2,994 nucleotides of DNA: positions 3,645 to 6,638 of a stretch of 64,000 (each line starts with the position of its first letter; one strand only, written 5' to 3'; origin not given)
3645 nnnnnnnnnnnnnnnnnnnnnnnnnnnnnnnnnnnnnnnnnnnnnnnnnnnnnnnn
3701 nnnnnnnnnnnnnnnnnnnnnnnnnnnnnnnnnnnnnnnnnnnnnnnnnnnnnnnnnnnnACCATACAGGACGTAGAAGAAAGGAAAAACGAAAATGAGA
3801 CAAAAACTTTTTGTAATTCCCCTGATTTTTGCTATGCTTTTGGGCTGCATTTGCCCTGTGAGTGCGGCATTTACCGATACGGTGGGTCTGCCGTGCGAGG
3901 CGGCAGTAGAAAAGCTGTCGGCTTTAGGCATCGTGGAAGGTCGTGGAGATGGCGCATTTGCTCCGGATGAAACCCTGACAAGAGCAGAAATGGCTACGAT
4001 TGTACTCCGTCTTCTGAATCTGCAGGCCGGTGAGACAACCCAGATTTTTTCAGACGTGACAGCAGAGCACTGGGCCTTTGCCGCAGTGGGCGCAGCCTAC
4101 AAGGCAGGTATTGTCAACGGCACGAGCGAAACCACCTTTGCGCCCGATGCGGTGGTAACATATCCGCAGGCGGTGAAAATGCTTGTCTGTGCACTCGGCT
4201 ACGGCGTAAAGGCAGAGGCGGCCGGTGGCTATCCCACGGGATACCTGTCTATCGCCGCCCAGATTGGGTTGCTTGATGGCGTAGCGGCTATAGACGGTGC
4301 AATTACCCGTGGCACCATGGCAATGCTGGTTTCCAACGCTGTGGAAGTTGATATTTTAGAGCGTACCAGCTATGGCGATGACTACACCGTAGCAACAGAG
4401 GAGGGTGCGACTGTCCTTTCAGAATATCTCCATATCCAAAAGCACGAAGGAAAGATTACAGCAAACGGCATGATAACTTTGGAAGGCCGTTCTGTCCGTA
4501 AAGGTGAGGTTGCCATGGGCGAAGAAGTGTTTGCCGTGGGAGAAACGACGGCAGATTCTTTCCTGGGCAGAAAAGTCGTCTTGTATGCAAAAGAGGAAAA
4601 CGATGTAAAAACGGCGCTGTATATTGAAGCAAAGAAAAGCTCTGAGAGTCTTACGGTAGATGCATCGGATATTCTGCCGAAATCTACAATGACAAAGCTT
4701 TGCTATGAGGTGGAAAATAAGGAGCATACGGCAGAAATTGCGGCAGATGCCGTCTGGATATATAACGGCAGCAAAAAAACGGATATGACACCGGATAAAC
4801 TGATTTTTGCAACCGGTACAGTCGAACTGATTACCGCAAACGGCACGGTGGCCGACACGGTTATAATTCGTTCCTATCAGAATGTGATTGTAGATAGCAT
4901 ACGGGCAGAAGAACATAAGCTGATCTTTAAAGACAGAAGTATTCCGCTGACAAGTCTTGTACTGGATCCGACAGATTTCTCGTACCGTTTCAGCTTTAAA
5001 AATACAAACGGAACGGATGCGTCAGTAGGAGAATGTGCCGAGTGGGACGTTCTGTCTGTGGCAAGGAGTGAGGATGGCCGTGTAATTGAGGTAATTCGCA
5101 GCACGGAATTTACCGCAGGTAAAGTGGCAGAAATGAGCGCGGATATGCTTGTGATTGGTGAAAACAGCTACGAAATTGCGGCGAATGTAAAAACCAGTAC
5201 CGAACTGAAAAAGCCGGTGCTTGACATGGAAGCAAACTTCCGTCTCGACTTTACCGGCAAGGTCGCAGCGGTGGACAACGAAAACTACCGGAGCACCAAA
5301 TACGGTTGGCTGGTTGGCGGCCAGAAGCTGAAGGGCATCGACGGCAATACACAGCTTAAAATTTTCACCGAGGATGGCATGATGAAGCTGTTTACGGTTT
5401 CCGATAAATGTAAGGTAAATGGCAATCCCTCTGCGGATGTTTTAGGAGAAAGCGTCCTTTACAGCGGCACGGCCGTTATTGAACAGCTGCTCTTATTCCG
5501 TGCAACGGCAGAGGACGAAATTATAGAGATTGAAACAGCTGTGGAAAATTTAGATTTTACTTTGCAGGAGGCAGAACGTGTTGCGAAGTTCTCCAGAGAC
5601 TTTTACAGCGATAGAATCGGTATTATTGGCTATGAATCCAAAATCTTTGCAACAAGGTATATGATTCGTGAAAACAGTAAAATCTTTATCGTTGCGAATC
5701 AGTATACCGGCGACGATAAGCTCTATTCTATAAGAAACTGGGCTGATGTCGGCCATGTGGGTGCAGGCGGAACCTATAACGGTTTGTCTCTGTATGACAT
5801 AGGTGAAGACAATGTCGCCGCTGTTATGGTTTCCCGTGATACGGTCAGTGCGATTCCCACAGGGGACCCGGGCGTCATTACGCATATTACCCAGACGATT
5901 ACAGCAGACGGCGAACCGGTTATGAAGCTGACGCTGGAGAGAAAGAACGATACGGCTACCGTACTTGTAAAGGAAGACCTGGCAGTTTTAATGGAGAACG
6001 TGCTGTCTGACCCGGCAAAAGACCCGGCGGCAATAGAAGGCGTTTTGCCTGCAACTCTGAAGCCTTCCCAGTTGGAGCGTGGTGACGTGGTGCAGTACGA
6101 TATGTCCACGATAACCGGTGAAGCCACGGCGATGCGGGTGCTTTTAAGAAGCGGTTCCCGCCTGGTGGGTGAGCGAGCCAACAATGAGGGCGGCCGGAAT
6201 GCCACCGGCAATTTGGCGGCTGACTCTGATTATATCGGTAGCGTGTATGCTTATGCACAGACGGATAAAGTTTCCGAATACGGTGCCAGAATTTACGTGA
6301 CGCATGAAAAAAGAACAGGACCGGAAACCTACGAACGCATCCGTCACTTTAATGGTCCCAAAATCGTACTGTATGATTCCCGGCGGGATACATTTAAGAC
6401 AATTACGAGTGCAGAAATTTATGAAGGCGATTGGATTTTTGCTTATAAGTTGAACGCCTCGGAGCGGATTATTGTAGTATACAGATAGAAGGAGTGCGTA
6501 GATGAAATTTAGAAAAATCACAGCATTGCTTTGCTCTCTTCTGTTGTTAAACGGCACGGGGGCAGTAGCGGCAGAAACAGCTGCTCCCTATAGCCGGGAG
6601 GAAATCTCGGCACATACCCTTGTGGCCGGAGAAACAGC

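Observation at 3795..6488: Recurrent pairing of the enzyme paralogs with a ~900-aa N-terminal-SLH protein (B1 here, B2 at 60551-63259)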

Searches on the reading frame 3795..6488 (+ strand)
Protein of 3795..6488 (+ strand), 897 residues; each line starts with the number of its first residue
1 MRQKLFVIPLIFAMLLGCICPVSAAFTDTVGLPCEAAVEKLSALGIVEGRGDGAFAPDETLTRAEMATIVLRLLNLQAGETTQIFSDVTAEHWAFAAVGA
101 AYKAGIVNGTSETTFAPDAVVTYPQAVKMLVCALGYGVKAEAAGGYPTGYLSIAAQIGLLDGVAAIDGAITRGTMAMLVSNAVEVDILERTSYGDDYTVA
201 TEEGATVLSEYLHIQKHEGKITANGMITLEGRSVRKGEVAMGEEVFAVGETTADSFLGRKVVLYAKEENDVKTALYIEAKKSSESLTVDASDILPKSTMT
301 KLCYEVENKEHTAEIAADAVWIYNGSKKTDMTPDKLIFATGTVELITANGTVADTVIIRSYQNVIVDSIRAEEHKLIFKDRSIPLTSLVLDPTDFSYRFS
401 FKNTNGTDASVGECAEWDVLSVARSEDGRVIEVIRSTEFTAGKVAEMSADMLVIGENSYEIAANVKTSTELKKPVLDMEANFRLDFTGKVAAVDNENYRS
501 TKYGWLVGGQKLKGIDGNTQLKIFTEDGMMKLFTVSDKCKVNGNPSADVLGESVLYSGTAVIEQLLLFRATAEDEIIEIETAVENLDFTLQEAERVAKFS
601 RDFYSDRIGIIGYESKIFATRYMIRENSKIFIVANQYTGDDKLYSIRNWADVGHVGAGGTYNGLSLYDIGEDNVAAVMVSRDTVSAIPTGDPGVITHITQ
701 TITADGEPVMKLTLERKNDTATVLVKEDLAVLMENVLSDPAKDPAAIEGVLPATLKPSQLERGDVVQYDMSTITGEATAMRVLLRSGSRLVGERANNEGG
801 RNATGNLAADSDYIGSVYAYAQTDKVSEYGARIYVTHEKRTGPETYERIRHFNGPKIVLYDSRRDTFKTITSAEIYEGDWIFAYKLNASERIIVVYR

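Call 6: search_protein_families(library=pfam, proteins=[window:3795-6488:+], max_evalue=0.01)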
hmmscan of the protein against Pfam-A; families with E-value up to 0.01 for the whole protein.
window:3795-6488:+ (897 aa): 1 family
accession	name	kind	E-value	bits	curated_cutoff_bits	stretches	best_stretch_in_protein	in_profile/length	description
PF00395.25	SLH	-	1e-22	80.3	20.8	2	26-67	2-44/44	S-layer homology domain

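Call 9: search_protein_families(library=ncbifam, proteins=[window:3795-6488:+], max_evalue=0.01)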
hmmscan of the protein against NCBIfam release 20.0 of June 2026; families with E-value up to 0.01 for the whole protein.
window:3795-6488:+ (897 aa): 1 family
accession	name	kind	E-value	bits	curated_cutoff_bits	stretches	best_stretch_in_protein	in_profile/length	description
NF033190.2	inl_like_NEAT_1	exception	9e-14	50.7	1275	1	24-133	641-751/754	NEAT domain-containing leucine-rich repeat protein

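Call 28: predict_structure(alignment_id=A1)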
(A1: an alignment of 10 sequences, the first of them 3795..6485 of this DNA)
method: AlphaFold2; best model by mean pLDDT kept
length: 897 residues; sequences in the alignment: 10
mean_pLDDT: 74.1   pTM: 0.52
mean pLDDT of the five models: 74.1, 72.7, 72.4, 69.7, 69.2
residues with pLDDT >= 90: 77; 70-90: 522; 50-70: 195; < 50: 103
segments of 3 or more residues with pLDDT < 50: 1-3, 17-25, 49-53, 609-625, 655-663, 668-675, 683-687, 738-750, 797-814, 837-847
pLDDT, mean of each block of 10 residues (from residue 1): 55 55 48 78 67 66 85 81 85 85 79 85 88 83 85 87 77 87 79 54 75 86 81 81 83 77 85 85 82 88 88 89 85 83 84 88 87 83 76 70 87 88 84 91 85 91 80 79 91 70 73 69 67 82 82 75 77 80 67 64 55 46 52 62 61 46 47 51 52 90 84 88 84 58 44 73 86 75 73 49 30 56 68 56 47 71 84 78 71 85
secondary structure, 60 per line:
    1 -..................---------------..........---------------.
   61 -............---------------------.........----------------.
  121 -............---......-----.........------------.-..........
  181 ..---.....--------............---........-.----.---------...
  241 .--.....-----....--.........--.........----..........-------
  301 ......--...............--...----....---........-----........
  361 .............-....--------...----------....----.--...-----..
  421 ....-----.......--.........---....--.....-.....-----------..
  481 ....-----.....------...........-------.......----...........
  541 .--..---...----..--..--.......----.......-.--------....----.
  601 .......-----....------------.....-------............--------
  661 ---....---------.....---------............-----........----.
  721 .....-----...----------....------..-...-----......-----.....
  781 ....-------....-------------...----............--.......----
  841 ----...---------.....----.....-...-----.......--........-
elements in order (helices of 4 or more, strands of 3 or more residues): H2-19 H35-44 H63-73 H95-103 H123-133 H137-142 H148-156 H172-182 E186-190 E199-206 H207-210 E214-221 E238-241 E244-248 E260-268 E271-279 E284-289 E301-306 E309-323 E326-328 H333-336 E340-347 E353-370 E375-378 E387-389 E400-403 E419-424 E430-436 E439-447 E451-454 E457-461 H463-467 E479-484 E490-494 E501-511 E519-525 E530-541 E564-570 E575-581 H592-595 H601-607 H613-616 E629-633 E644-648 H649-652 E664-667 E677-681 E691-702 E708-715 E720-725 E731-733 H744-747 E765-770 E776-784 E792-795 E816-827 E830-836 E845-847 E857-861 E866-870 E880-886 E889-896
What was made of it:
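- Tried and rejected: With 10 sequences it reached only pLDDT 74 (call 28).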

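Call 36: fold_search(model_id=the predicted structure, library=pdb)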
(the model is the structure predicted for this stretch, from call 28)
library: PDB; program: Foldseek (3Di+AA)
matches with E <= 10: 865; with E <= 0.001: 24
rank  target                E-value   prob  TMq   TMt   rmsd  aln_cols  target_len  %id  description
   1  7sv5_B                6.6e-07  1.00  0.15  0.75   3.6       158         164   22  Crystal structure of SpaA-SLH/G109A in complex with 4,6-Pyr-beta-D-ManNAc-(1->4)-beta-D-GlcNAcOMe (released 2022-03-09)
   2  6cwr                  8.7e-07  1.00  0.15  0.73   3.8       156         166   21  Crystal structure of SpaA-SLH/G46A/G109A in complex with 4,6-Pyr-beta-D-ManNAcOMe (released 2018-08-15)
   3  6cwm                  9.2e-07  1.00  0.15  0.69   4.2       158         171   22  Crystal structure of SpaA-SLH/G109A (released 2018-08-15)
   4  7sv5_A                1.4e-06  1.00  0.15  0.74   3.9       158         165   22  Crystal structure of SpaA-SLH/G109A in complex with 4,6-Pyr-beta-D-ManNAc-(1->4)-beta-D-GlcNAcOMe (released 2022-03-09)
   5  6cwf_A                1.7e-06  1.00  0.15  0.72   4.0       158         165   23  Crystal structure of SpaA-SLH in complex with 4,6-Pyr-beta-D-ManNAcOMe (released 2018-08-15)
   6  6cwn                  2.1e-06  1.00  0.15  0.76   3.1       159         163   21  Crystal structure of SpaA-SLH/G109A in complex with 4,6-Pyr-beta-D-ManNAcOMe (released 2018-08-15)
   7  6cwc_B                2.3e-06  1.00  0.15  0.71   4.3       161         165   22  Crystal structure of SpaA-SLH (released 2018-08-15)
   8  6cwh_C                2.9e-06  1.00  0.15  0.75   3.7       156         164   22  Crystal structure of SpaA-SLH in complex with 4,6-Pyr-beta-D-ManNAcOMe (P1) (released 2018-08-15)
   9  6cwl_B                3.8e-06  1.00  0.14  0.76   3.0       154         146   22  Crystal structure of SpaA-SLH in complex with beta-D-GlcNAc-(1->3)-4,6-Pyr-beta-D-ManNAcOMe (released 2018-08-15)
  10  7sv4                  4.0e-06  1.00  0.15  0.70   3.9       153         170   23  Crystal structure of SpaA-SLH in complex with 4,6-Pyr-beta-D-ManNAc-(1->4)-beta-D-GlcNAc-(1->3)-4,6-Pyr-beta-D-ManNAcOMe (released 2022-03-09)
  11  6cwc_A                4.0e-06  1.00  0.15  0.70   4.1       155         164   22  Crystal structure of SpaA-SLH (released 2018-08-15)
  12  7sv3                  4.3e-06  1.00  0.15  0.69   3.9       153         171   22  Crystal structure of SpaA-SLH in complex with 4,6-Pyr-beta-D-ManNAc-(1->4)-beta-D-GlcNAcOMe (released 2022-03-09)
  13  3pyw                  5.3e-06  1.00  0.15  0.68   4.0       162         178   23  The structure of the SLH domain from B. anthracis surface array protein at 1.8A (released 2011-04-27)
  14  7sv6                  8.2e-06  1.00  0.15  0.74   3.8       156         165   21  Crystal structure of SpaA-SLH/G46A/G109A in complex with 4,6-Pyr-beta-D-ManNAc-(1->4)-beta-D-GlcNAcOMe (released 2022-03-09)
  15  6bt4                  2.0e-05  1.00  0.14  0.71   3.6       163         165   22  Crystal structure of the SLH domain of Sap from Bacillus anthracis in complex with a pyruvylated SCWP unit (released 2018-03-21)
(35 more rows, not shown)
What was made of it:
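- On SLH-domain cell-wall-anchored proteins: The B1 model aligns over 153-163 columns to the SpaA and Sap SLH domains, target TM 0.68-0.76 (call 36).
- Closest known: SLH-anchored S-layer proteins of Bacillota. Same: The SLH part of B1 superposes on SpaA and Sap (call 36).
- Checked: The AF2 model of B1 residues ~26-185 superposes on the complete three-repeat SLH domains of SpaA and Sap (158-163 columns, target TM 0.68-0.76, E ~1e-6; calls 28, 36).
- Wall anchor: the SLH fold matches SpaA and Sap (calls 28, 36).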

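Call 46: find_related_loci(query=A4, collection=genome_contigs, flank=10000)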
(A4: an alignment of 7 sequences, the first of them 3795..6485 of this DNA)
Query A4 (897 aa) in genome_contigs; peptide patterns used: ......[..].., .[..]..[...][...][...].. (x = any residue, [..] = any of these).
598 stretches matched a pattern (row limit reached: there are more); 459 encode a relative of the query (tblastn E <= 1e-3); the best 80 are kept; 79 distinct loci.
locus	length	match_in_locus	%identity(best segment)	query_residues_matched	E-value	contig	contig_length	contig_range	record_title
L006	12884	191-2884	82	1-897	0e+0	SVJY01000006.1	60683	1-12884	MAG: Oscillospiraceae bacterium isolate SIG447 NODE_11926_length_60683_cov_1.977046, whole genome shotgun sequence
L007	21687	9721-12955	64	1-897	0e+0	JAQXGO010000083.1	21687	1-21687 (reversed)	MAG: Clostridia bacterium isolate SUG1177 k141_5755551, whole genome shotgun sequence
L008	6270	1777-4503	35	3-897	5e-144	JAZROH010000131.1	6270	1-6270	MAG: Clostridia bacterium isolate T1900045393_YK20190083.MAGScoT_cleanbin_000003 SGB_6944_k141_1329222, whole genome sho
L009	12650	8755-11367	34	1-897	6e-135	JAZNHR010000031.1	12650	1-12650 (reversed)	MAG: Clostridia bacterium isolate T1900044691_TS20190157.MAGScoT_cleanbin_000009 SGB_1751_k141_1638599, whole genome sho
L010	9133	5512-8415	32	5-897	5e-121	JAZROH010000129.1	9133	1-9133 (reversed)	MAG: Clostridia bacterium isolate T1900045393_YK20190083.MAGScoT_cleanbin_000003 SGB_6944_k141_2870259, whole genome sho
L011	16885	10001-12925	32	23-896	1e-120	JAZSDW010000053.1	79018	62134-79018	MAG: Clostridia bacterium isolate T1900044595_TS20190061.MAGScoT_cleanbin_000012 SGB_658_k141_1243213, whole genome shot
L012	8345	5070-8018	33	3-897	6e-120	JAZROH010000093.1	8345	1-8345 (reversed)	MAG: Clostridia bacterium isolate T1900045393_YK20190083.MAGScoT_cleanbin_000003 SGB_6944_k141_2766288, whole genome sho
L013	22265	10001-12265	35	16-714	1e-114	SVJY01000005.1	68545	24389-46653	MAG: Oscillospiraceae bacterium isolate SIG447 NODE_9817_length_68545_cov_2.119398, whole genome shotgun sequence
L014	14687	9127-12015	32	3-897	2e-113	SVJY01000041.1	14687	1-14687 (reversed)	MAG: Oscillospiraceae bacterium isolate SIG447 NODE_70742_length_14687_cov_2.177266, whole genome shotgun sequence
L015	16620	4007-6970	32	1-897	3e-113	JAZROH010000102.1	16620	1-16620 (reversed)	MAG: Clostridia bacterium isolate T1900045393_YK20190083.MAGScoT_cleanbin_000003 SGB_6944_k141_754180, whole genome shot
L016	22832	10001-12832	31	26-897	3e-107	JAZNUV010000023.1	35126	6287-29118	MAG: Clostridia bacterium isolate T1900044795_TS20190261.MAGScoT_cleanbin_000009 SGB_2676_k141_1546855, whole genome sho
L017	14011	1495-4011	32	2-786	3e-104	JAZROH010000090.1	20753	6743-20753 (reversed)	MAG: Clostridia bacterium isolate T1900045393_YK20190083.MAGScoT_cleanbin_000003 SGB_6944_k141_3075616, whole genome sho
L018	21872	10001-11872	37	1-604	4e-93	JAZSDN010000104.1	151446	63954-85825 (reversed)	MAG: Clostridia bacterium isolate T1900044598_TS20190064.MAGScoT_cleanbin_000004 SGB_673_k141_821789, whole genome shotg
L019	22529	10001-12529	32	26-785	3e-91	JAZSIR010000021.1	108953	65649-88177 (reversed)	MAG: Clostridia bacterium isolate T1900044569_TS20190035.MAGScoT_cleanbin_000017 SGB_427_k141_2781253, whole genome shot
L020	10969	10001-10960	45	3-311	6e-67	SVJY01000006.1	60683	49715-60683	MAG: Oscillospiraceae bacterium isolate SIG447 NODE_11926_length_60683_cov_1.977046, whole genome shotgun sequence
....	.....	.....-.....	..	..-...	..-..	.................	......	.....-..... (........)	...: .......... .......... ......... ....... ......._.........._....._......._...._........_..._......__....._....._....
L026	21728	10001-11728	30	37-574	5e-43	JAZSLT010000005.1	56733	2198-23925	MAG: Clostridia bacterium isolate T1900044557_TS20190023.MAGScoT_cleanbin_000010 SGB_315_k141_3197906, whole genome shot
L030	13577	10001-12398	28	3-595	2e-41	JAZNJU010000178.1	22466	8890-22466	MAG: Clostridia bacterium isolate T1900044679_TS20190145.MAGScoT_cleanbin_000010 SGB_1662_k141_1234706, whole genome sho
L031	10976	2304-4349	25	5-684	3e-41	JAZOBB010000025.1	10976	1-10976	MAG: Clostridia bacterium isolate T1900044759_TS20190225.MAGScoT_cleanbin_000031 SGB_2341_k141_57279, whole genome shotg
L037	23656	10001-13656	27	11-711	2e-38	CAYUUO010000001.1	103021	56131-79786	MAG TPA_asm: uncultured Oscillospiraceae bacterium isolate binchicken_co240_46 genome assembly, contig: NODE_88_length_1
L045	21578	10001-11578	26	5-537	2e-35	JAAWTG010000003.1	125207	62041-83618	MAG: Clostridia bacterium isolate ABMPRH_312_1 SL341401_scaffold_94, whole genome shotgun sequence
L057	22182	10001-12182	26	10-533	4e-32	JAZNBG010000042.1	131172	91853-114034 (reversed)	MAG: Clostridia bacterium isolate T1900044743_TS20190209.MAGScoT_cleanbin_000012 SGB_2086_k141_1200359, whole genome sho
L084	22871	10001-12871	25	37-462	2e-22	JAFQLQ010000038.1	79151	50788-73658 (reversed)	MAG: Clostridia bacterium isolate RGIG1932 Goat_Cecum.Co__c1980996, whole genome shotgun sequence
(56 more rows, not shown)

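Call 53: search_protein_families(library=pfam, proteins=[L008:53-1681:+, L008:4493-6268:+, L010:1201-4035:+, L012:3652-5046:+, L037:7436-10618:+, L037:13327-16776:+, L045:12490-17613:+, L030:7931-10537:+, L012:579-2570:+], max_evalue=0.001)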
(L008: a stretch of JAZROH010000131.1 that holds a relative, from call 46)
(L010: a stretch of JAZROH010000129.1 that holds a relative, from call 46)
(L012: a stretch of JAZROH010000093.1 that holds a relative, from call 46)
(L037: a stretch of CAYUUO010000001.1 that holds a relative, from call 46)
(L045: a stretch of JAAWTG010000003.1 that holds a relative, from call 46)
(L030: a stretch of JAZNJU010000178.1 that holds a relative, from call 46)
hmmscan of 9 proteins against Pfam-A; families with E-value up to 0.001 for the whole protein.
L008:53-1681:+ (543 aa): 0 families

L008:4493-6268:+ (592 aa): 2 families
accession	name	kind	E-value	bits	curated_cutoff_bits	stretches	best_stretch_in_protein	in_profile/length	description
PF07971.18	Glyco_hydro_92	-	2e-35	123.1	24.6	1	276-591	4-362/464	Glycosyl hydrolase family 92 catalytic domain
PF17678.7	Glyco_hydro_92N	-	4.1e-26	92.7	34.5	1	18-268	1-236/236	Glycosyl hydrolase family 92 N-terminal domain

L010:1201-4035:+ (945 aa): 5 families
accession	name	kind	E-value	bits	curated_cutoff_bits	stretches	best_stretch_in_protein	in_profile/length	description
PF02836.23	Glyco_hydro_2_C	-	1.7e-82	277.4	21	1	282-559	5-294/302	Glycosyl hydrolases family 2, TIM barrel domain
PF02929.23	Bgal_small_N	-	1.7e-52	179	25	1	681-939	4-248/248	Beta galactosidase small chain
PF02837.24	Glyco_hydro_2_N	-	5.8e-50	170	28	1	51-208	1-167/169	Glycosyl hydrolases family 2, sugar binding domain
PF16353.11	LacZ_4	-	2.3e-10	41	27.3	1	574-642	1-68/87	Beta-galactosidase, domain 4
PF22666.2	Glyco_hydro_2_N2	-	7e-07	29.9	27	1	115-180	51-117/167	Glycosyl hydrolase 2 galactose-binding domain-like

L012:3652-5046:+ (465 aa): 2 families
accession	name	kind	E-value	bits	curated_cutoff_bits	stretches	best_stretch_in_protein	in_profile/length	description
PF16116.10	DUF4832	-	4.2e-13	50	29.2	1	341-440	99-201/216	Domain of unknown function (DUF4832)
PF02449.21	Glyco_hydro_42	-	6.9e-05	22.8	21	1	103-194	32-127/376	Beta-galactosidase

L037:7436-10618:+ (1061 aa): 3 families
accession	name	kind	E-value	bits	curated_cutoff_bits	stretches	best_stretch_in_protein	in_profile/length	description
PF00395.25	SLH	-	2.1e-31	108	20.8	3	878-921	1-44/44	S-layer homology domain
PF13205.12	Big_5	-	9.4e-08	33.2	23.6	1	328-411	13-93/105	Bacterial Ig-like domain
PF23197.1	IG_AIR9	-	0.00029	21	27.5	0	766-809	30-72/87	AIR9 A9 domain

L037:13327-16776:+ (1150 aa): 1 family
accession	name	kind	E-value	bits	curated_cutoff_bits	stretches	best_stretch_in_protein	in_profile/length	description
PF00395.25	SLH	-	2.2e-22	79.2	20.8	1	36-76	2-43/44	S-layer homology domain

L045:12490-17613:+ (1708 aa): 3 families
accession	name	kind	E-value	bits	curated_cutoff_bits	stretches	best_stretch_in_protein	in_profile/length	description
PF20578.4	aBig_2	-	2e-38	130.5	27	4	324-396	17-84/89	Atrophied bacterial Ig domain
PF00395.25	SLH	-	1.9e-31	108.2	20.8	3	1590-1633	1-44/44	S-layer homology domain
PF00754.31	F5_F8_type_C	-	8.2e-07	29.6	28.2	1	1277-1374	8-114/127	F5/8 type C domain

L030:7931-10537:+ (869 aa): 1 family
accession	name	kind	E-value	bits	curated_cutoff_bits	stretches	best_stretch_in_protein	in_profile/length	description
PF00395.25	SLH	-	8.3e-28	96.5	20.8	3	811-855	1-44/44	S-layer homology domain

L012:579-2570:+ (664 aa): 3 families
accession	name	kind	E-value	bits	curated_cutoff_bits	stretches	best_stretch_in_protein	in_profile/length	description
PF17128.10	DUF5107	-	1.8e-31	109.7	24.4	1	79-359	4-281/310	Domain of unknown function (DUF5107)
PF13174.12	TPR_6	-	8.3e-05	23.4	26.3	0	499-522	2-25/33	Tetratricopeptide repeat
PF07719.23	TPR_2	-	0.00021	21.6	27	0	498-525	2-29/34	Tetratricopeptide repeat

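Call 68: list_cluster_members(proteins=[window:3795-6485:+, window:60551-63256:+, window:6502-9588:+])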
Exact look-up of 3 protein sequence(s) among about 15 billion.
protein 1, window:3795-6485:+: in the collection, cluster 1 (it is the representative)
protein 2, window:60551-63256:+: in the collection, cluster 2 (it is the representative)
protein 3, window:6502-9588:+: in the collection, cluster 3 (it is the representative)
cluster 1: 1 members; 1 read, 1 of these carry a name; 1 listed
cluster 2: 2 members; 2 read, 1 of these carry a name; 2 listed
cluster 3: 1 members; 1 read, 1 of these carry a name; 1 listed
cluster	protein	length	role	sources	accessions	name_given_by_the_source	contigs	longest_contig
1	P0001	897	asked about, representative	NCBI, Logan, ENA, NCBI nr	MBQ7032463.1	MAG: S-layer homology domain-containing protein [Clostridia bacterium] | S-layer homology domain-containing protein [Clostridia bacterium]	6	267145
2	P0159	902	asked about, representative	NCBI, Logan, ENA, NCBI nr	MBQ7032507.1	MAG: S-layer homology domain-containing protein [Clostridia bacterium] | S-layer homology domain-containing protein [Clostridia bacterium]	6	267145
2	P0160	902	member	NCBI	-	-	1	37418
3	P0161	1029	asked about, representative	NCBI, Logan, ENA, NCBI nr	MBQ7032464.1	MAG: S-layer homology domain-containing protein [Clostridia bacterium] | S-layer homology domain-containing protein [Clostridia bacterium]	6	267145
